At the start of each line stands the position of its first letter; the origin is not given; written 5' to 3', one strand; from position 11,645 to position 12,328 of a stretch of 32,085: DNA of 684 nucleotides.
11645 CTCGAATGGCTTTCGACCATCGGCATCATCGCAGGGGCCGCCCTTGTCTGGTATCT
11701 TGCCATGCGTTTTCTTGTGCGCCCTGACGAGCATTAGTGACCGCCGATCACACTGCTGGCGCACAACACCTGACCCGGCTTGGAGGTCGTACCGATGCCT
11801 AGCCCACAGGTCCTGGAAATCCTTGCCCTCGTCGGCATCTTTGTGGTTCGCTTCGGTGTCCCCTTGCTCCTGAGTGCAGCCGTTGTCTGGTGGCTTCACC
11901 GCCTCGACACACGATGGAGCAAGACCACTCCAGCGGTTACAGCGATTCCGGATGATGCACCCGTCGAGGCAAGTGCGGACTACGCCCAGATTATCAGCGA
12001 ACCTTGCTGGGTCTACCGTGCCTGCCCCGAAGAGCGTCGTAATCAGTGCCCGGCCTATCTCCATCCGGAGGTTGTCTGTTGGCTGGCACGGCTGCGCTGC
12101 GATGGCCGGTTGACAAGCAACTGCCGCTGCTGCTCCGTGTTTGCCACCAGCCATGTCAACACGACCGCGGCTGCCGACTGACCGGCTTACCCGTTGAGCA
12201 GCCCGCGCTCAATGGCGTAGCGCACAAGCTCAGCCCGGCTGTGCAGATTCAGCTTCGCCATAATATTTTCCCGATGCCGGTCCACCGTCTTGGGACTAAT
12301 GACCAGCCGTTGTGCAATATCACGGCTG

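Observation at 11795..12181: Membrane-anchored 8-cysteine protein whose N-terminal helix is a paralogue of the 42-aa ORF at the other end of the operon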

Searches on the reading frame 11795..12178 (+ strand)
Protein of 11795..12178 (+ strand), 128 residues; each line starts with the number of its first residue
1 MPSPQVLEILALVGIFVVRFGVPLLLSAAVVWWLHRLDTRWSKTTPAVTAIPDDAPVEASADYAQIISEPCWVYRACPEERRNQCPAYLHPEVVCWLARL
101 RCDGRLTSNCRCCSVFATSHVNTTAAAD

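Call 3: search_protein_families(library=pfam, proteins=[window:11795-12178:+], max_evalue=1)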
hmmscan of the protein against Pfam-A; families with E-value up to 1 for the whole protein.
window:11795-12178:+ (128 aa): 1 family
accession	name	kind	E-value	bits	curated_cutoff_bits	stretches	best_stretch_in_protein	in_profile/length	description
PF16311.10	TMEM100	-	0.031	14.4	34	1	7-40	82-115/133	Transmembrane protein 100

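Call 4: search_protein_families(library=ncbifam, proteins=[window:11795-12178:+], max_evalue=1)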
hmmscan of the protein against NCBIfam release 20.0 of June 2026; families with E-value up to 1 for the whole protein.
window:11795-12178:+ (128 aa): 0 families

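Call 5: find_homologous_proteins(query=window:11795-12178:+, max_evalue=0.01)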
Query window:11795-12178:+ (128 aa): 12 proteins with E <= 0.01 among 35 candidates.
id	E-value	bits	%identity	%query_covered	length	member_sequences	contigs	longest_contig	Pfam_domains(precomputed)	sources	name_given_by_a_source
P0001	9.2e-73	260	90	100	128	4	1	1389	-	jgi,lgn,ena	-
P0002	1.5e-68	247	83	98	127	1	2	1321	-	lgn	-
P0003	2.3e-56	207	70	100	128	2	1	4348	-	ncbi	-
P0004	1.2e-48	182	59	98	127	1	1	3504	-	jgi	jgi:hypothetical protein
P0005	6.2e-48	180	58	100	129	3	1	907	-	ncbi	-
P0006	1.9e-47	178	60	98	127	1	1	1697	-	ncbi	-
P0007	4.7e-47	177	59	98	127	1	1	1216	-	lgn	-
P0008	1.3e-46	176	60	98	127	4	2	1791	-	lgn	-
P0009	1.8e-46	175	61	98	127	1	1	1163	-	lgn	-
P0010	8.1e-46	173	59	100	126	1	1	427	-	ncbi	-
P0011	6.0e-44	167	60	98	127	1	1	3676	-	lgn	-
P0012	6.6e-18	83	37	94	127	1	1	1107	-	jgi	jgi:hypothetical protein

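Call 8: find_related_loci(query=A1, collection=genome_contigs, flank=10000)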
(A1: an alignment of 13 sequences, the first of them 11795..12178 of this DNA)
Query A1 (128 aa) in genome_contigs; peptide patterns used: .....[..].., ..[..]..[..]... (x = any residue, [..] = any of these).
36 stretches matched a pattern; 1 encode a relative of the query (tblastn E <= 1e-3); 1 distinct loci.
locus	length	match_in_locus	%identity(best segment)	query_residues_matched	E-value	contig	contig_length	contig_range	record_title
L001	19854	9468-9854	59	1-128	2e-54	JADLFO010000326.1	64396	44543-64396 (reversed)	MAG: Caldilineaceae bacterium isolate SJ384 c_000001362111, whole genome shotgun sequence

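Call 13: search_protein_representatives(protein=window:11795-12178:+)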
Query: 128 residues. Proteins with E-value up to 0.001 (for the whole library): 256; up to 1e-10: 78; up to 1e-30: 1. The best 150 are listed.
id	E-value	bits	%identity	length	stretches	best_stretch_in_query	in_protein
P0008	4.0e-47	175.7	62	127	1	1-126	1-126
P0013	4.0e-28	114.3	45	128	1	5-125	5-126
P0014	3.5e-23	98.2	42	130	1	10-119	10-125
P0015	5.4e-23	97.6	40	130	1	6-127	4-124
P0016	3.2e-22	95.2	41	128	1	10-117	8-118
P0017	1.4e-21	93.0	43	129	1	7-118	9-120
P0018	5.0e-21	91.3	41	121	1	5-117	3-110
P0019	6.0e-21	91.0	39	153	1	8-117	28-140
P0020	1.0e-20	90.3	40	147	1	5-118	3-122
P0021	1.9e-20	89.4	34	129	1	11-122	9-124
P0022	2.3e-20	89.1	43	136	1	6-120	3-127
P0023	5.4e-20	87.9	42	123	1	8-117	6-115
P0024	5.7e-19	84.6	40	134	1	8-118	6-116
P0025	7.9e-19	84.2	39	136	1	9-120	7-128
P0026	1.1e-18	83.7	41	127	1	6-117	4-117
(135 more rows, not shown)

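Call 17: search_protein_families(library=ncbifam, alignment_id=A2, max_evalue=0.1)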
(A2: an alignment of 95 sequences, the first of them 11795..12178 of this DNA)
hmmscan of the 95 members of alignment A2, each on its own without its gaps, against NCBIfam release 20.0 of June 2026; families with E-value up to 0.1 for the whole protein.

A. member 1, window:11795-12178:+ (128 aa): 0 families

B. families by the number of members that match (of 95 scanned): 15 families
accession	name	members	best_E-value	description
NF050144.1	matur_HvfX_fam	3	0.015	HvfX family Cu-binding RiPP maturation protein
NF050058.1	e_dPHAscl_type1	1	0.0018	extracellular catalytic domain type 1 short-chain-length polyhydroxyalkanoate depolymerase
NF050032.1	Rv1733c_fam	1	0.0041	Rv1733c family protein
NF040576.1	T2SS_GspM_XpsM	1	0.0072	type II secretion system protein GspM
TIGR02230.1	ATPase_gene1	1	0.011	putative F0F1-ATPase subunit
NF006487.0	PRK08905.1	1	0.016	lysophospholipid acyltransferase family protein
NF007485.0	PRK10078.1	1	0.018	ribose 1,5-bisphosphokinase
NF033534.1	rhodolasso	1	0.019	lasso peptide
NF045718.1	two_CW_domain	1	0.021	two-CW domain-containing protein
NF009345.0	PRK12705.1-2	1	0.031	hypothetical protein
TIGR00369.1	unchar_dom_1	1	0.069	hotdog fold thioesterase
NF004285.1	PRK05696.1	1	0.083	flagellar basal body-associated protein FliL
TIGR01709.2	typeII_sec_gspL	1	0.088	type II secretion system protein GspL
NF046005.2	near_gluc_PtsG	1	0.095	MPN207a family PTS transporter accessory protein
NF007089.0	PRK09543.1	1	0.096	zinc ABC transporter permease subunit ZnuB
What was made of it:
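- On two-CW domain (NCBIfam NF045718): Only 1 of 95 full-length members has E < 0.1 (call 17).
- Closest known: NCBIfam NF045718, two-CW domain. Different: Only 1 of 95 full-length members reaches E < 0.1 (call 17).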

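Call 18: search_protein_families(library=pfam, alignment_id=A2, max_evalue=0.1)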
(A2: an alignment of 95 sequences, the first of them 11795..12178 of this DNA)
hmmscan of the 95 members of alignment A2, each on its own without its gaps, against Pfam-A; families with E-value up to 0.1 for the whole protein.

A. member 1, window:11795-12178:+ (128 aa): 1 family
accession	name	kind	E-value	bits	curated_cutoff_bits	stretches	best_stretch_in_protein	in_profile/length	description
PF16311.10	TMEM100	-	0.031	14.4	34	1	7-40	82-115/133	Transmembrane protein 100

B. families by the number of members that match (of 95 scanned): 26 families (the first 25 are shown)
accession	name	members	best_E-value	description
PF06809.16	NPDC1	3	0.003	Neural proliferation differentiation control-1 protein (NPDC1)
PF16311.10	TMEM100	2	0.014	Transmembrane protein 100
PF09527.15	ATPase_gene1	2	0.017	Putative F0F1-ATPase subunit Ca2+/Mg2+ transporter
PF13926.11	DUF4211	1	0.0015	Domain of unknown function (DUF4211)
PF23235.1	WH3_Lhr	1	0.0094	Large helicase-related protein, winged-helix domain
PF18636.7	Sld7_N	1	0.014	Mitochondrial morphogenesis protein SLD7 N-terminal domain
PF20734.2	PA2201_N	1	0.015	PA2201 N-terminal domain-like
PF10177.14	DUF2371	1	0.015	Uncharacterised conserved protein (DUF2371)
PF13796.11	Sensor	1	0.022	Putative sensor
PF22004.1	SPAR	1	0.027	Small regulatory polypeptide of amino acid response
PF17373.7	DUF5395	1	0.028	Family of unknown function (DUF5395)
PF10104.14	Brr6_like_C_C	1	0.029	Di-sulfide bridge nucleocytoplasmic transport domain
PF06939.16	DUF1286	1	0.038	Protein of unknown function (DUF1286)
PF05089.18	NAGLU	1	0.039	Alpha-N-acetylglucosaminidase (NAGLU) tim-barrel domain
PF07962.17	Swi3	1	0.047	Replication Fork Protection Component Swi3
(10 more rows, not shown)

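Call 19: search_solved_structures(query=A2, max_evalue=10, show_alignments=3)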
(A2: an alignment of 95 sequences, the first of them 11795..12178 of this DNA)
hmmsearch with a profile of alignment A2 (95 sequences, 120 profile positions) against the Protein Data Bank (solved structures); distinct sequences matched with E-value up to 10: 18.
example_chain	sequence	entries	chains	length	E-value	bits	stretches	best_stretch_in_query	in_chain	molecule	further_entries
6fuf_A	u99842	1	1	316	0.17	14.7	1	8-54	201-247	Rhodopsin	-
9nyx_B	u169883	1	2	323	0.19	14.6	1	8-54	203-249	Rhodopsin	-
6fk6_A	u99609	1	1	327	0.19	14.5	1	8-54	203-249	Rhodopsin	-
6fkb_A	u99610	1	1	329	0.19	14.5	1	8-54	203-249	Rhodopsin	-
6qno_R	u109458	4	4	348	0.21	14.4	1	8-54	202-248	Rhodopsin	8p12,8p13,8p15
4a4m_A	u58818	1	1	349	0.21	14.4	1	8-54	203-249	RHODOPSIN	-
2x72_A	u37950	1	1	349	0.22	14.3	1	8-54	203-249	RHODOPSIN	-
3c9m_A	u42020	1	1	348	0.22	14.3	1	8-54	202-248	Rhodopsin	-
1f88_A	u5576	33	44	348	0.22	14.3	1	8-54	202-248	RHODOPSIN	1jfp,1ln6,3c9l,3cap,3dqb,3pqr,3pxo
2j4y_A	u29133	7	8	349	0.23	14.3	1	8-54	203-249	RHODOPSIN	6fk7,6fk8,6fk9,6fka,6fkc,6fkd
5dys_A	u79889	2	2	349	0.23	14.3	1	8-54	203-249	Rhodopsin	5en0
1gzm_A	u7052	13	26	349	0.23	14.3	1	8-54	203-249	RHODOPSIN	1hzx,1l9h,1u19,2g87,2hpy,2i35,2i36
4bey_A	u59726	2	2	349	0.23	14.3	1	8-54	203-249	Rhodopsin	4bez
8iu2_R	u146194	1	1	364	0.26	14.1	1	9-65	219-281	Long-wave-sensitive opsin 1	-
8g01_B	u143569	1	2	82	0.78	12.6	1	3-64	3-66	GPE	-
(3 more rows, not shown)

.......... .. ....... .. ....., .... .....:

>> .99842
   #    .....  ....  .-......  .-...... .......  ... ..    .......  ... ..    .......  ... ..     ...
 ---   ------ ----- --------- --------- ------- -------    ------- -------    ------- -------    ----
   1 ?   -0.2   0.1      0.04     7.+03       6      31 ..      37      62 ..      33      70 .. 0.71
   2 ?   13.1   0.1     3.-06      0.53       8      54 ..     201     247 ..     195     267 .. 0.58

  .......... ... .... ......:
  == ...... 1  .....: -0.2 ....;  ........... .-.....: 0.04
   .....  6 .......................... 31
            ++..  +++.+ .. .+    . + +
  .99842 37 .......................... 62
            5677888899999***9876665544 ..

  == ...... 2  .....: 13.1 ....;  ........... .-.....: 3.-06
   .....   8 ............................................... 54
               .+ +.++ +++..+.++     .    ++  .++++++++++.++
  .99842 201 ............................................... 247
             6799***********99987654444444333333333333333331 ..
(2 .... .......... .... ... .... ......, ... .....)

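Call 25: find_related_loci(query=A4, collection=metagenome_contigs, flank=10000)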
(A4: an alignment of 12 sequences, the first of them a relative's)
Query A4 (136 aa) in metagenome_contigs; peptide patterns used: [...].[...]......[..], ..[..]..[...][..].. (x = any residue, [..] = any of these).
325 stretches matched a pattern; 205 encode a relative of the query (tblastn E <= 1e-3); the best 80 are kept; 80 distinct loci.
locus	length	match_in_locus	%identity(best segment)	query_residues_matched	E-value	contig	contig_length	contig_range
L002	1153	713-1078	45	1-128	6e-34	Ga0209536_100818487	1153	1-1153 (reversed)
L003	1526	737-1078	47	4-125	1e-32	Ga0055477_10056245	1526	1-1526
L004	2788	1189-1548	43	3-128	8e-32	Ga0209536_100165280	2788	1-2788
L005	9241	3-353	44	1-126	1e-30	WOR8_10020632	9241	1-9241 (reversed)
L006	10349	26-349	46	10-126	2e-30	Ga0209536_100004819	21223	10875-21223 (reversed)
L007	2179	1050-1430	47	1-132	4e-30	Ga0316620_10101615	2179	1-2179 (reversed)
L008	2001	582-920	48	10-130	8e-30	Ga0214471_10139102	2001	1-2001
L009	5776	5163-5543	44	1-132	1e-29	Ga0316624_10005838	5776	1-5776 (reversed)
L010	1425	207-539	46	4-126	4e-29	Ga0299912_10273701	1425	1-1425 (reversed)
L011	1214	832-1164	46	4-126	2e-29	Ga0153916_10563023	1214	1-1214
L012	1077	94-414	45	7-126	3e-29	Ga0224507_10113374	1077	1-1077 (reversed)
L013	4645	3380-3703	44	10-126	1e-28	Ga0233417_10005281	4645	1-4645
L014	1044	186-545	44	3-128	9e-29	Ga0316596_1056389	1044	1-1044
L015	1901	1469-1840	45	1-126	3e-28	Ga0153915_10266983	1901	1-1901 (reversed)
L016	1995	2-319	45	8-126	1e-27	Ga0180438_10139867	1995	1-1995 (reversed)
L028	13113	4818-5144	44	10-125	2e-25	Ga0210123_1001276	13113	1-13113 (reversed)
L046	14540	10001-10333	42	7-124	6e-21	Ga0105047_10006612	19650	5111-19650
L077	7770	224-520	33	1-124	3e-18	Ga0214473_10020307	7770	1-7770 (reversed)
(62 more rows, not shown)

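Call 30: find_homologous_proteins(query=A2, max_evalue=0.001)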
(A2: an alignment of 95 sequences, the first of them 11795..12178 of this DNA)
Query A2 (95 sequences) (128 aa, profile of the alignment): 111 proteins with E <= 0.001 among 1358 candidates.
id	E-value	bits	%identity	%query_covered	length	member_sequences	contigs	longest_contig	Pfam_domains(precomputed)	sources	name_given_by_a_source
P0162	7.1e-36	140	41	91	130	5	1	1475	-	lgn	-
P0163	2.4e-35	139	43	91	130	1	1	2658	-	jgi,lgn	jgi:hypothetical protein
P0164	2.9e-35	138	43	91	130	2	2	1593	-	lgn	-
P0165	1.1e-34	136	39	90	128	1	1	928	-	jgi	jgi:hypothetical protein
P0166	1.2e-34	136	39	91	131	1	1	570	-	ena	-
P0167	6.0e-34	134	32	91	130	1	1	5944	-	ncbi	-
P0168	6.5e-34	134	37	90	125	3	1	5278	-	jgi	jgi:hypothetical protein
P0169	7.0e-34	134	38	89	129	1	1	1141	-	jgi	jgi:hypothetical protein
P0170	1.0e-33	133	38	91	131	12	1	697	-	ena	-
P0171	1.2e-33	133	32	88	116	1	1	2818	-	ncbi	-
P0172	2.8e-33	132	37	89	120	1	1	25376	-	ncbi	ncbi:MAG: hypothetical protein Kow0063_30300 [Anaerolineae bacterium]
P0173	3.2e-33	132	40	91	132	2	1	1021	-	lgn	-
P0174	4.0e-33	131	29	91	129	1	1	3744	-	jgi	jgi:hypothetical protein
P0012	5.9e-33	131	37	94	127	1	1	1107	-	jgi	jgi:hypothetical protein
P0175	6.7e-33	131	35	74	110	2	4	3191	-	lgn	-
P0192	1.6e-28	117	29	89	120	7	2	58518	-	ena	-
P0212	4.9e-25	105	30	91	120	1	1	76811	-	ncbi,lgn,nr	ncbi:MAG: hypothetical protein HY782_02110 [Chloroflexi bacterium]|nr:hypothetical protein [Chlorofl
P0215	8.3e-25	105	33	95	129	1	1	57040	-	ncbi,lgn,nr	ncbi:MAG: hypothetical protein HY782_29140 [Chloroflexi bacterium]|nr:hypothetical protein [Chlorofl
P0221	2.7e-24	103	28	92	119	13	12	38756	-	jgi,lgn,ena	jgi:hypothetical protein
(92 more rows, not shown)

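Call 35: predict_structure(alignment_id=A2)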
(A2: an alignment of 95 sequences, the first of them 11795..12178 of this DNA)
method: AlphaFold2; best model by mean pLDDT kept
length: 128 residues; sequences in the alignment: 95
mean_pLDDT: 86.7   pTM: 0.52
mean pLDDT of the five models: 86.7, 85.1, 84.9, 84.3, 84.1
residues with pLDDT >= 90: 80; 70-90: 26; 50-70: 21; < 50: 1
segments of 3 or more residues with pLDDT < 50: none
pLDDT, mean of each block of 10 residues (from residue 1): 93 98 98 96 80 67 71 94 95 92 93 86 59
secondary structure, 60 per line:
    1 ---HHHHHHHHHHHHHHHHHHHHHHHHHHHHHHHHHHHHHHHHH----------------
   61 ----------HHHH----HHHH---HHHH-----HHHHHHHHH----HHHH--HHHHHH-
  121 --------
elements in order: H4-44 H71-74 H79-82 H86-89 H95-103 H108-111 H114-119
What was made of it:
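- AlphaFold predicts a single helix over residues 4-44 (call 35). A confident compact model (call 35). AlphaFold models one uninterrupted helix of about 40 residues with no cleavage-type break (call 35).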

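Call 37: search_protein_families(library=pfam, proteins=[L001:10491-12656:-, L005:479-1270:+, L077:224-1534:+], max_evalue=0.01)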
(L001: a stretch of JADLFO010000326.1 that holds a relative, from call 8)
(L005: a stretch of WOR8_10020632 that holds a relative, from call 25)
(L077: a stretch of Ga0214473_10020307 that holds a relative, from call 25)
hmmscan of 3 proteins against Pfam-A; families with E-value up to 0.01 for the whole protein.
L001:10491-12656:- (721 aa): 4 families
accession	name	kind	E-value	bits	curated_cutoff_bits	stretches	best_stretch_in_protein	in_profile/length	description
PF07730.19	HisKA_3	-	2.3e-16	60.5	24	1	490-557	1-68/68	Histidine kinase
PF02518.31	HATPase_c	-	1.9e-15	57.7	26.4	1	598-691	3-110/111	Histidine kinase-, DNA gyrase B-, and HSP90-like ATPase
PF13581.12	HATPase_c_2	-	4.1e-05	24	27.4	1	604-667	35-111/127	Histidine kinase-like ATPase domain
PF13492.12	GAF_3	-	0.0014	19.5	27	1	409-462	78-129/129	GAF domain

L005:479-1270:+ (263 aa): 8 families
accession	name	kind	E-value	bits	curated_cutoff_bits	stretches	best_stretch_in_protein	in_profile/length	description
PF13435.11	Cytochrome_C554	-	1.9e-12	48.4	20.8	1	63-128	2-84/84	Cytochrome c554 and c-prime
PF14522.11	Cytochrome_C7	-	2e-12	47.2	24.8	3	59-108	12-51/67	Cytochrome c7 and related cytochrome c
PF09699.15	Paired_CXXCH_1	-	5.2e-12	45.7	20.6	2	122-154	8-38/41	Doubled CXXCH motif (Paired_CXXCH_1)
PF14537.11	Cytochrom_c3_2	-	4.6e-08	33.8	25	1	164-252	2-78/79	Cytochrome c3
PF22113.1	Mtrc-MtrF_II-IV_dom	-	2.2e-06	27.7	30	0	144-254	5-129/176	Outer membrane cytochrome MtrC/MtrF-like, domains II/IV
PF02335.20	Cytochrom_C552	-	9.8e-05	21.9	24.1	1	205-255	237-285/438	Cytochrome c552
PF22678.1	Cytochrom_c_NrfB-like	-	0.0014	19.5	27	0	184-224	28-70/89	Cytochrome c-type protein NrfB-like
PF03264.19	Cytochrom_NNT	-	0.0051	17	24.1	0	179-223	26-76/174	NapC/NirT cytochrome c family, N-terminal region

L077:224-1534:+ (436 aa): 7 families
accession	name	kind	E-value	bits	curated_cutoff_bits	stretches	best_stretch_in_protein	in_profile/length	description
PF14522.11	Cytochrome_C7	-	6.3e-16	58.4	24.8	3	211-251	10-53/67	Cytochrome c7 and related cytochrome c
PF09699.15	Paired_CXXCH_1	-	2e-12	47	20.6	2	216-250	8-40/41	Doubled CXXCH motif (Paired_CXXCH_1)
PF22113.1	Mtrc-MtrF_II-IV_dom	-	1.6e-09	38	30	2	238-376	5-146/176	Outer membrane cytochrome MtrC/MtrF-like, domains II/IV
PF14537.11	Cytochrom_c3_2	-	5.6e-09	36.8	25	1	211-279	3-71/79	Cytochrome c3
PF13435.11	Cytochrome_C554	-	6.8e-05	24.2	20.8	1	157-222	2-84/84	Cytochrome c554 and c-prime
PF22678.1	Cytochrom_c_NrfB-like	-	0.0022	18.9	27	0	231-301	25-89/89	Cytochrome c-type protein NrfB-like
PF02335.20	Cytochrom_C552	-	0.0031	17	24.1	1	310-360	236-287/438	Cytochrome c552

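Call 39: fold_search(model_id=the predicted structure, library=pdb)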
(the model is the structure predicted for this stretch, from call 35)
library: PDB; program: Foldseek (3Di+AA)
matches with E <= 10: 1; with E <= 0.001: 0
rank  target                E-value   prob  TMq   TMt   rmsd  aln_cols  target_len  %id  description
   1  4ml0_C                9.6e+00  0.01  0.11  0.16  11.9        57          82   14  Crystal structure of E.coli DinJ-YafQ complex (released 2014-06-25)

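Call 61: find_encoding_contigs(protein=P0212, flank=9000, max_places=2)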
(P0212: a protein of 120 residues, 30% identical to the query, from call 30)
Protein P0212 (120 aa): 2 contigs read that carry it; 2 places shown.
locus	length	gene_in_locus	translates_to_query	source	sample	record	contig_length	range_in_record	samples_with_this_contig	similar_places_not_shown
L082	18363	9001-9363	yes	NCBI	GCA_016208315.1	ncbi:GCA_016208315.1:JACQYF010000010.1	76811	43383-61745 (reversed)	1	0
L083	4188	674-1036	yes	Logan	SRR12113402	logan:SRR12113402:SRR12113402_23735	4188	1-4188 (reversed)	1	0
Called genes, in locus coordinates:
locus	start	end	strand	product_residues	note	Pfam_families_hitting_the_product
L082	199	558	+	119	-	PF02152:FolB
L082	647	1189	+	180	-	PF02572:CobA_CobO_BtuR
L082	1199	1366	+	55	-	-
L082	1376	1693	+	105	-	PF00578:AhpC-TSA, PF08534:Redoxin (weak)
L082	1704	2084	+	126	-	PF09969:DUF2203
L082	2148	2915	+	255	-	PF21948:LplA-B_cat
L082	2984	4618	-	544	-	PF00496:SBP_bac_5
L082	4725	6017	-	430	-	PF00278:Orn_DAP_Arg_deC, PF02784:Orn_Arg_deC_N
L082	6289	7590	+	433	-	PF07690:MFS_1, PF03209:PUCC (faint), PF13347:MFS_2, PF00083:Sugar_tr, PF07690:MFS_1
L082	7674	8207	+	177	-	PF04229:GrpB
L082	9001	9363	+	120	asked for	-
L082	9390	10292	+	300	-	PF25160:LdpA_Fe-S-bd (faint), PF12797:Fer4_2 (faint), PF13237:Fer4_10 (faint), PF13247:Fer4_11, PF12838:Fer4_7 (weak), PF12837:Fer4_6 (weak), PF00037:Fer4 (weak), PF13187:Fer4_9 (weak), +1 more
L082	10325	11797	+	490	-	PF03916:NrfD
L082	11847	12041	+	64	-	-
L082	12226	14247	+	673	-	PF13185:GAF_2 (weak), PF01590:GAF (weak), PF13492:GAF_3, PF07730:HisKA_3, PF02518:HATPase_c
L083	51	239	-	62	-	-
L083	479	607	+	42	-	-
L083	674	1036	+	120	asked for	-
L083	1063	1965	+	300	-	PF25160:LdpA_Fe-S-bd (faint), PF12797:Fer4_2 (faint), PF13237:Fer4_10 (faint), PF13247:Fer4_11, PF12838:Fer4_7 (weak), PF12837:Fer4_6 (weak), PF00037:Fer4 (weak), PF13187:Fer4_9 (weak), +1 more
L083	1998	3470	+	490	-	PF03916:NrfD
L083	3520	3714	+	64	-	-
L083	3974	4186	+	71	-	?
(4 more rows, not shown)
